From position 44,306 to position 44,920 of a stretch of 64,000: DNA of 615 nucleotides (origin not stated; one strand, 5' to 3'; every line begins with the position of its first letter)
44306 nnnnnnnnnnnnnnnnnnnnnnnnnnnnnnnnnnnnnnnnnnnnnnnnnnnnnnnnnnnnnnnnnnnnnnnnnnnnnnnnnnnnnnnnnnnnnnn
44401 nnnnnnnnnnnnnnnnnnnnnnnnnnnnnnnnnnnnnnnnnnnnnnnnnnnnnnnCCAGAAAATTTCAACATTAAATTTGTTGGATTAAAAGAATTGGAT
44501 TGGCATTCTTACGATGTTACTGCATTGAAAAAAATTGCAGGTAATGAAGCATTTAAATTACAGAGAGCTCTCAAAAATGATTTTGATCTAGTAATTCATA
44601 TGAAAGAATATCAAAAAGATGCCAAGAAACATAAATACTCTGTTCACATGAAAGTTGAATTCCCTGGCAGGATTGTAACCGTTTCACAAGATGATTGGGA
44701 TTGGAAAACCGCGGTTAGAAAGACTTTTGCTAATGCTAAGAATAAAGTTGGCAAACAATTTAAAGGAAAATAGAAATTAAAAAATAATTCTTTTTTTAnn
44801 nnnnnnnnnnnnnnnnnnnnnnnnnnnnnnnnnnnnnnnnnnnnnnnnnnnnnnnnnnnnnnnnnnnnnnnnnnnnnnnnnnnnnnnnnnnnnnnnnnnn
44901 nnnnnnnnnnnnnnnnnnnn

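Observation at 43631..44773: Four CBS domains fused to a ribosome-hibernation-factor-like (HPF/YfiA) domain, next to ribosomal protein gene rpl15e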

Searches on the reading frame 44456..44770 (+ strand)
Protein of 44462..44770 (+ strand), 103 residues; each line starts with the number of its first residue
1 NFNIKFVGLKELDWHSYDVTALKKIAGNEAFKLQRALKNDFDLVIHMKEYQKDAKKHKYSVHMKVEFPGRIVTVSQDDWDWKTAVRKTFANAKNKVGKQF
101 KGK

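Call 3: search_protein_families(library=pfam, proteins=[window:44462-44770:+], max_evalue=10)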
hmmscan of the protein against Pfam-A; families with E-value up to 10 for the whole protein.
window:44462-44770:+ (103 aa): 2 families
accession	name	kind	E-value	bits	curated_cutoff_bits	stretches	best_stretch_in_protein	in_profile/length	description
PF02482.25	Ribosomal_S30AE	-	0.012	16.8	23.7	1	21-98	13-82/88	Sigma 54 modulation protein / S30EA ribosomal protein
PF07622.18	DUF1583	-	0.053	13.2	22.9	1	31-69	69-108/256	Protein of unknown function (DUF1583) C domain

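Call 4: search_protein_families(library=ncbifam, proteins=[window:44462-44770:+], max_evalue=10)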
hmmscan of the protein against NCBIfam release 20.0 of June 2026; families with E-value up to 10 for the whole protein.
window:44462-44770:+ (103 aa): 0 families

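Call 6: search_solved_structures(query=window:44462-44770:+, max_evalue=10, show_alignments=3)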
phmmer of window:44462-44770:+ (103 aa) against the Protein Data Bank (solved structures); distinct sequences matched with E-value up to 10: 3.
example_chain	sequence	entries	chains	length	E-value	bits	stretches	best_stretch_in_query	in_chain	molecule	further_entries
5tpw_B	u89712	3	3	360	0.77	13.3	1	65-86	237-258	Glutamate receptor ionotropic, NMDA 2A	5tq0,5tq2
8vuq_B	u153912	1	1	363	0.83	13.2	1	65-86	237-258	Glutamate receptor ionotropic, NMDA 2A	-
8vul_B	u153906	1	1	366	0.85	13.2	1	65-86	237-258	Glutamate receptor ionotropic, NMDA 2A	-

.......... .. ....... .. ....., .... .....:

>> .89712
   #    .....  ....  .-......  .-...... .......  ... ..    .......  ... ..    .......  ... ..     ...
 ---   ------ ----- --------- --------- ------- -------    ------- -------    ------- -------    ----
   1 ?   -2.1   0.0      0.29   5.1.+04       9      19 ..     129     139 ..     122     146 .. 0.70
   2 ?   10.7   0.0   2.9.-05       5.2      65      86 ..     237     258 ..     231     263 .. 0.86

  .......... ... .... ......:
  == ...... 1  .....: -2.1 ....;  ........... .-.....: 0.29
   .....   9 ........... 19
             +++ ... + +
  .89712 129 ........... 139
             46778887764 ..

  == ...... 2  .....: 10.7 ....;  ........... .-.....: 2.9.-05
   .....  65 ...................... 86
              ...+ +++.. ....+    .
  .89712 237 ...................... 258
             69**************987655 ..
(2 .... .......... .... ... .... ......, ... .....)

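Call 22: search_solved_structures(query=A2, max_evalue=10, show_alignments=4)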
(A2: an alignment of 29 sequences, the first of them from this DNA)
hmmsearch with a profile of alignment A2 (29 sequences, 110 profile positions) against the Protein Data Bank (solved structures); distinct sequences matched with E-value up to 10: 4.
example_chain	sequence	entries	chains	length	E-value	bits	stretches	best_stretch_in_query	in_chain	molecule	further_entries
9t0z_9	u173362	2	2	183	0.015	18.5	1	50-105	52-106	Ribosome hibernation promoting factor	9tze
2ywq_A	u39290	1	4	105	0.031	17.5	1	58-105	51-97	Ribosomal subunit interface protein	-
6gzx_V3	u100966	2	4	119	0.043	17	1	58-105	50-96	Ribosome hibernation promoting factor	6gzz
6gzq_V2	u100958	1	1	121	0.044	17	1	58-105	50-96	Ribosome hibernation promoting factor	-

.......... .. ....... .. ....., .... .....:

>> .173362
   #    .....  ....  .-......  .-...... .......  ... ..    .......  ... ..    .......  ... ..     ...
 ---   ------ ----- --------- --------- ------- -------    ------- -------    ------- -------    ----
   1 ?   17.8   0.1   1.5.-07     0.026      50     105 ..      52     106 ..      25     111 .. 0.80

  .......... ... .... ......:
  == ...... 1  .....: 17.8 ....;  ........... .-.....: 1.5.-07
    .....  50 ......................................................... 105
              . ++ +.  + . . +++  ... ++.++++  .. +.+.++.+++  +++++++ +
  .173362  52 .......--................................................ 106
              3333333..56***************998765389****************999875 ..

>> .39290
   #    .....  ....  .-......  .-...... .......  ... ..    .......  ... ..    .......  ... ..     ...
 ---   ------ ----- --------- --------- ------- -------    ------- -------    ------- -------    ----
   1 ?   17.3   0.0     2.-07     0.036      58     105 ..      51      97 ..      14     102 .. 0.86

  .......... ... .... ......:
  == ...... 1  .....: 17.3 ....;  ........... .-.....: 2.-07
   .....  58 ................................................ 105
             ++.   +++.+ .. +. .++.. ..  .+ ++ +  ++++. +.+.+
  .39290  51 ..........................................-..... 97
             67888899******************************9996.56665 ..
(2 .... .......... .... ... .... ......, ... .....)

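Call 23: search_protein_families(library=pfam, alignment_id=A2, max_evalue=1)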
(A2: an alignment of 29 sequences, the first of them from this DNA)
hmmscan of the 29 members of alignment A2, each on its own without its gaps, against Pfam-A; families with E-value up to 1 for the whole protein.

A. member 1, seq(105 aa): 2 families
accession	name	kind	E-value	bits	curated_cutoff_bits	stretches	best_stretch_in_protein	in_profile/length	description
PF02482.25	Ribosomal_S30AE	-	0.012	16.7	23.7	1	23-100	13-82/88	Sigma 54 modulation protein / S30EA ribosomal protein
PF07622.18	DUF1583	-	0.056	13.1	22.9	1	33-71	69-108/256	Protein of unknown function (DUF1583) C domain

B. families by the number of members that match (of 29 scanned): 29 families (the first 25 are shown)
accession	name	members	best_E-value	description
PF02482.25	Ribosomal_S30AE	26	8.6e-06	Sigma 54 modulation protein / S30EA ribosomal protein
PF19822.4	DUF6304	3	0.046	Family of unknown function (DUF6304)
PF07622.18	DUF1583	2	0.0051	Protein of unknown function (DUF1583) C domain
PF22477.2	RepD-like_N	2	0.033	Replication initiation protein, N-terminal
PF25337.1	C2_N_APX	2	0.063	N-terminal C2 domain of anterior pharynx excess proteins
PF21946.1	LppM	2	0.096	LppM domain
PF05773.27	RWD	2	0.13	RWD domain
PF11485.14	STK_08120-like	1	0.00061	STK_08120-like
PF21694.2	DNA_pol3_delta_C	1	0.0042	DNA polymerase III delta subunit, C-terminal domain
PF23240.1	HAT_PRP39_N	1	0.0055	PRP39 N-terminal HAT repeat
PF12536.13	DUF3734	1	0.0072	Patatin phospholipase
PF08318.18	COG4_m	1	0.018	COG4 transport protein, middle alpha-helical bundle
PF07198.17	DUF1410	1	0.031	Protein of unknown function (DUF1410)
PF13656.11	RNA_pol_L_2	1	0.033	RNA polymerase Rpb3/Rpb11 dimerisation domain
PF16444.10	DUF5041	1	0.034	Domain of unknown function (DUF5041)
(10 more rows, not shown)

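Call 43: predict_structure(alignment_id=A2)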
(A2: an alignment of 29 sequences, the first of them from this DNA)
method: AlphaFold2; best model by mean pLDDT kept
length: 105 residues; sequences in the alignment: 29
mean_pLDDT: 85.3   pTM: 0.76
mean pLDDT of the five models: 85.3, 85.1, 85.0, 84.3, 81.5
residues with pLDDT >= 90: 43; 70-90: 52; 50-70: 9; < 50: 1
segments of 3 or more residues with pLDDT < 50: none
pLDDT, mean of each block of 10 residues (from residue 1): 80 85 91 86 89 72 90 90 92 89 63
secondary structure, 60 per line:
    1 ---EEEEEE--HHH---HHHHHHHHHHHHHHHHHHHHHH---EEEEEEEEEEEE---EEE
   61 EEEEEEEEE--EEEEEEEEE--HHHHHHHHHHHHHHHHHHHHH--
elements in order: E4-9 H18-39 E43-54 E58-69 E72-80 H83-103

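Call 45: fold_search(model_id=the predicted structure, library=pdb)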
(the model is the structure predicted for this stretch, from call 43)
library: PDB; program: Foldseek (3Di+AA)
matches with E <= 10: 890; with E <= 0.001: 10
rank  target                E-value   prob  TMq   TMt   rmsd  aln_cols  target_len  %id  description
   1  2ywq_A                6.2e-05  1.00  0.64  0.75   3.5        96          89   16  Crystal structure of Thermus thermophilus Protein Y N-terminal domain (released 2008-04-15)
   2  2ywq_C                1.6e-04  1.00  0.68  0.78   3.0        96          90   17  Crystal structure of Thermus thermophilus Protein Y N-terminal domain (released 2008-04-15)
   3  3tqm_B                2.6e-04  1.00  0.65  0.73   3.1       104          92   15  Structure of an ribosomal subunit interface protein from Coxiella burnetii (released 2011-09-28)
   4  8uu7_w                3.9e-04  1.00  0.66  0.69   3.6       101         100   12  Cryo-EM structure of the Listeria innocua 70S ribosome in complex with HflXr, HPF, and E-site tRNA (structure II-B) (released 2024-02-28)
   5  3tqm_A                4.1e-04  1.00  0.64  0.72   3.1       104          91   15  Structure of an ribosomal subunit interface protein from Coxiella burnetii (released 2011-09-28)
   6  8uu4_w                4.1e-04  1.00  0.56  0.58   5.2       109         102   15  Cryo-EM structure of the Listeria innocua 70S ribosome in complex with HPF (structure I-A) (released 2024-02-28)
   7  3tqm_C                6.5e-04  1.00  0.70  0.78   2.7       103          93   16  Structure of an ribosomal subunit interface protein from Coxiella burnetii (released 2011-09-28)
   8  6qbz_MODEL_1_A        6.5e-04  1.00  0.50  0.48   5.5        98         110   13  Solution structure of the N-terminal domain of the Staphylococcus aureus Hibernation Promoting Factor (released 2019-06-19)
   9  5mmj_y                7.9e-04  1.00  0.72  0.66   2.9       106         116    7  Structure of the small subunit of the chloroplast ribosome (released 2017-01-11)
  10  4hei_A                7.9e-04  1.00  0.68  0.76   2.9       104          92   10  2A X-RAY STRUCTURE OF HPF from VIBRIO CHOLERAE (released 2012-10-24)
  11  5zep_x                1.0e-03  1.00  0.74  0.77   2.4        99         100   10  M. smegmatis hibernating state 70S ribosome structure (released 2018-09-26)
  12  6h4n_x                1.3e-03  1.00  0.66  0.72   3.0       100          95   14  Structure of a hibernating 100S ribosome reveals an inactive conformation of the ribosomal protein S1 - 70S Hibernatin (released 2018-09-05)
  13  4y4o_2y               1.3e-03  1.00  0.62  0.67   3.0       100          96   14  Crystal structure of the Thermus thermophilus 70S ribosome with rRNA modifications and bound to protein Y (YfiA) at 2 (released 2015-03-18)
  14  2rql_MODEL_1_A        1.9e-03  1.00  0.68  0.74   2.7        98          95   13  Solution structure of the E. coli ribosome hibernation promoting factor HPF (released 2010-02-02)
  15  6gzx_V3               2.1e-03  1.00  0.70  0.63   2.9       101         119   20  T. thermophilus hibernating 100S ribosome (ice) (released 2018-10-24)
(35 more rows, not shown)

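Call 50: search_protein_representatives(alignment_id=A2)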
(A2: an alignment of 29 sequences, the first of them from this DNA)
Query: 29 sequences, 110 profile positions. Proteins with E-value up to 0.001 (for the whole library): 723; up to 1e-10: 282; up to 1e-30: 6. The best 150 are listed.
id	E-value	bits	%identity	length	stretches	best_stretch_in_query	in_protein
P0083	1.4e-42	160.3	-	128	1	1-103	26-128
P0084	3.8e-42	158.9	-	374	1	1-104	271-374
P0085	9.8e-41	154.4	-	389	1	1-107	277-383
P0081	1.9e-39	150.2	-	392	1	3-110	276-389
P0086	5.5e-35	135.9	-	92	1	15-104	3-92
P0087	2.2e-34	133.9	-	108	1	24-105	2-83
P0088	1.0e-29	118.9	-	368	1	3-103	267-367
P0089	1.2e-29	118.6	-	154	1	2-102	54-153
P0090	2.4e-29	117.7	-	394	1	4-106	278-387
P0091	6.8e-28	113.0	-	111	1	3-104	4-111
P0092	1.2e-27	112.2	-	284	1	6-104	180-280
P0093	1.3e-26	109.0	-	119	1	3-102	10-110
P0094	1.4e-26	108.8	-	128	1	6-105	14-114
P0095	2.1e-26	108.2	-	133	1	1-105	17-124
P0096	4.5e-26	107.2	-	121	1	2-109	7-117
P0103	1.2e-23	99.4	-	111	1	3-105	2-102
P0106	2.2e-23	98.5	-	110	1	3-104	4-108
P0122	2.3e-20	88.8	-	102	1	6-103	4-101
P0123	2.4e-20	88.7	-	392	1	3-105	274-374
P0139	6.5e-19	84.1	-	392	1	4-107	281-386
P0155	1.3e-17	79.9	-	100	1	5-103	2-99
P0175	3.1e-16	75.5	-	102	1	4-105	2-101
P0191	1.1e-15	73.7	-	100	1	5-105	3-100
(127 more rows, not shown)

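Call 51: search_protein_families(library=pfam, proteins=[P0091, P0096, P0103, P0106, P0122, P0155, P0175, P0191, P0123, P0139], max_evalue=0.01)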
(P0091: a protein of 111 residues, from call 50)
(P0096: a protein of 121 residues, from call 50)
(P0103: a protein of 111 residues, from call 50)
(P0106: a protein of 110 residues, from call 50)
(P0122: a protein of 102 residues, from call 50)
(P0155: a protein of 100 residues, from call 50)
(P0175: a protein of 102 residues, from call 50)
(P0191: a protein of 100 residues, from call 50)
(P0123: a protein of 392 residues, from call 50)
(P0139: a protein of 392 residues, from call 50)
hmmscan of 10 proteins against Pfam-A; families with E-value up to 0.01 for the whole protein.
P0091 (111 aa): 0 families

P0096 (121 aa): 0 families

P0103 (111 aa): 1 family
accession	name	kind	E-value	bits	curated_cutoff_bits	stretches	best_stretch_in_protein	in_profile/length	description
PF02482.25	Ribosomal_S30AE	-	4.2e-06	27.8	23.7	1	19-100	12-85/88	Sigma 54 modulation protein / S30EA ribosomal protein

P0106 (110 aa): 1 family
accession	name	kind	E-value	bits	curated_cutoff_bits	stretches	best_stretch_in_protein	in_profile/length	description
PF02482.25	Ribosomal_S30AE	-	0.0048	18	23.7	1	24-108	13-86/88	Sigma 54 modulation protein / S30EA ribosomal protein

P0122 (102 aa): 1 family
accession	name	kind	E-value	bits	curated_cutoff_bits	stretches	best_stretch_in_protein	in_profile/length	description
PF02482.25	Ribosomal_S30AE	-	1.2e-09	39.2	23.7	1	20-96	12-80/88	Sigma 54 modulation protein / S30EA ribosomal protein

P0155 (100 aa): 1 family
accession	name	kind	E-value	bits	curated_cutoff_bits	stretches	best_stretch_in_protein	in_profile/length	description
PF02482.25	Ribosomal_S30AE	-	1.6e-06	29.2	23.7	1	19-97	12-83/88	Sigma 54 modulation protein / S30EA ribosomal protein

P0175 (102 aa): 1 family
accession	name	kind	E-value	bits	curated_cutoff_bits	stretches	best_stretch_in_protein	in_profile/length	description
PF05979.17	DUF896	-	0.0087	16.4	24.2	0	10-40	16-46/64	Bacterial protein of unknown function (DUF896)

P0191 (100 aa): 1 family
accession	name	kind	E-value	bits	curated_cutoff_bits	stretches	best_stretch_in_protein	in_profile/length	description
PF02482.25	Ribosomal_S30AE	-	0.0031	18.6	23.7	1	20-95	14-82/88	Sigma 54 modulation protein / S30EA ribosomal protein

P0123 (392 aa): 2 families
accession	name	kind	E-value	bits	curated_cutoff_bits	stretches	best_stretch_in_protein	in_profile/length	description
PF00571.33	CBS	-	1.2e-14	54.8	24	2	136-179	11-54/57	CBS domain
PF02482.25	Ribosomal_S30AE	-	3.9e-08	34.3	23.7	1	290-374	11-86/88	Sigma 54 modulation protein / S30EA ribosomal protein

P0139 (392 aa): 1 family
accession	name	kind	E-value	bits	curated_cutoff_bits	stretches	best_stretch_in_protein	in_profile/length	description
PF00571.33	CBS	-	2.3e-32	111.5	24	3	127-181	1-55/57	CBS domain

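Call 53: search_solved_structures(query=P0123, max_evalue=0.00001, show_alignments=1)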
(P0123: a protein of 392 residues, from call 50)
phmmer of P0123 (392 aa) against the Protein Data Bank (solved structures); distinct sequences matched with E-value up to 0.00001: 2.
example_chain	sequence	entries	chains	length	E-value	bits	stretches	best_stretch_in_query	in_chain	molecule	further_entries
9l96_a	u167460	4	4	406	9.2e-19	71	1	10-176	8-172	CBS domain-containing protein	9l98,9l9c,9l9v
9znf_4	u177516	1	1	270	2.7e-06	30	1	38-199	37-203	CBS domain-containing protein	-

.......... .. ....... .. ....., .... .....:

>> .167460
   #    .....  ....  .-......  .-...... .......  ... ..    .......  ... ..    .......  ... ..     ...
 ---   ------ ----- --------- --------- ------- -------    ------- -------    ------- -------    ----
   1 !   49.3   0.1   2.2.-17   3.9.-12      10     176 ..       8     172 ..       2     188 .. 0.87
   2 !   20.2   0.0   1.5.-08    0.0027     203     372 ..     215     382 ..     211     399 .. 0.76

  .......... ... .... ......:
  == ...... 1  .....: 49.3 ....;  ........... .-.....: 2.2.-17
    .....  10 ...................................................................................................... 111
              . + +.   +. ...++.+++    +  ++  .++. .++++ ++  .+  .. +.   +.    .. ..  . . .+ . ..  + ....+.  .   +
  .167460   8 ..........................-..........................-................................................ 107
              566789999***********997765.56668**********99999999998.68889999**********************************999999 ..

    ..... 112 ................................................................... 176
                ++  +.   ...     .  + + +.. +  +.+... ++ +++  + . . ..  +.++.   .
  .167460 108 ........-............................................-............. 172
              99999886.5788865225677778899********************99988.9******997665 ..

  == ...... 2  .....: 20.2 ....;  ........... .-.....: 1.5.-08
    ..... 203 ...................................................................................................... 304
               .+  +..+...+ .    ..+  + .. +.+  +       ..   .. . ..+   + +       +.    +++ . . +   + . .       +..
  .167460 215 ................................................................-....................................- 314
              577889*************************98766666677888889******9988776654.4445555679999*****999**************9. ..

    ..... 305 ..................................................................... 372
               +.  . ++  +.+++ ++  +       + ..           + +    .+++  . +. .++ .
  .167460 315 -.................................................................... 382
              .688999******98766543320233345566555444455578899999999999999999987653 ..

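Call 57: search_solved_structures(query=A3, max_evalue=1, show_alignments=3)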
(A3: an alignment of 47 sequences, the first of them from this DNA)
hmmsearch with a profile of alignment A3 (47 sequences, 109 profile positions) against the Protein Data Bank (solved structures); distinct sequences matched with E-value up to 1: 15.
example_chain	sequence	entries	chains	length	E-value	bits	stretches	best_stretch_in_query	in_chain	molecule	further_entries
9t0z_9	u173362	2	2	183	7.8e-05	25.8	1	23-104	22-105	Ribosome hibernation promoting factor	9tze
2ywq_A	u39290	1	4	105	0.00081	22.5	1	21-104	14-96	Ribosomal subunit interface protein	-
6gzx_V3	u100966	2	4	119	0.0011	22.1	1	21-104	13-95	Ribosome hibernation promoting factor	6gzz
6gzq_V2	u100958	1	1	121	0.0011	22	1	21-104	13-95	Ribosome hibernation promoting factor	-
5njt_x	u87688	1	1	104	0.0074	19.4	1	22-104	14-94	Ribosome hibernation promotion factor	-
9sr9_H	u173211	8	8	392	0.02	18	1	56-103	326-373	Dehydrogenase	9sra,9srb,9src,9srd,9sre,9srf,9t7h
5ts4_A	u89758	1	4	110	0.11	15.6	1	29-76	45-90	denovo NTF2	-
8uu4_w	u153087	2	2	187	0.13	15.4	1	22-104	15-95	Ribosome hibernation promoting factor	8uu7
9sda_9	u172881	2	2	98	0.14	15.3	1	22-103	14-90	Ribosome hibernation promoting factor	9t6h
2rql_A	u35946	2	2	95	0.18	14.9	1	21-104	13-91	Probable sigma-54 modulation protein | Ribosome hibernation promoting factor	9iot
8rd8_D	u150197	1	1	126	0.2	14.8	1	21-105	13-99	30S ribosomal protein S30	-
3tqm_A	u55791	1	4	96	0.22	14.7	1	24-104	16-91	Ribosome-associated factor Y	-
6xr1_A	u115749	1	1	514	0.52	13.4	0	21-52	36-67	dTor_9x57R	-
6msp_A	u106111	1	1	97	0.74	13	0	13-48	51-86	De novo Designed Protein Foldit3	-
8fg6_B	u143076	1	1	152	0.99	12.6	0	24-66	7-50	C104.1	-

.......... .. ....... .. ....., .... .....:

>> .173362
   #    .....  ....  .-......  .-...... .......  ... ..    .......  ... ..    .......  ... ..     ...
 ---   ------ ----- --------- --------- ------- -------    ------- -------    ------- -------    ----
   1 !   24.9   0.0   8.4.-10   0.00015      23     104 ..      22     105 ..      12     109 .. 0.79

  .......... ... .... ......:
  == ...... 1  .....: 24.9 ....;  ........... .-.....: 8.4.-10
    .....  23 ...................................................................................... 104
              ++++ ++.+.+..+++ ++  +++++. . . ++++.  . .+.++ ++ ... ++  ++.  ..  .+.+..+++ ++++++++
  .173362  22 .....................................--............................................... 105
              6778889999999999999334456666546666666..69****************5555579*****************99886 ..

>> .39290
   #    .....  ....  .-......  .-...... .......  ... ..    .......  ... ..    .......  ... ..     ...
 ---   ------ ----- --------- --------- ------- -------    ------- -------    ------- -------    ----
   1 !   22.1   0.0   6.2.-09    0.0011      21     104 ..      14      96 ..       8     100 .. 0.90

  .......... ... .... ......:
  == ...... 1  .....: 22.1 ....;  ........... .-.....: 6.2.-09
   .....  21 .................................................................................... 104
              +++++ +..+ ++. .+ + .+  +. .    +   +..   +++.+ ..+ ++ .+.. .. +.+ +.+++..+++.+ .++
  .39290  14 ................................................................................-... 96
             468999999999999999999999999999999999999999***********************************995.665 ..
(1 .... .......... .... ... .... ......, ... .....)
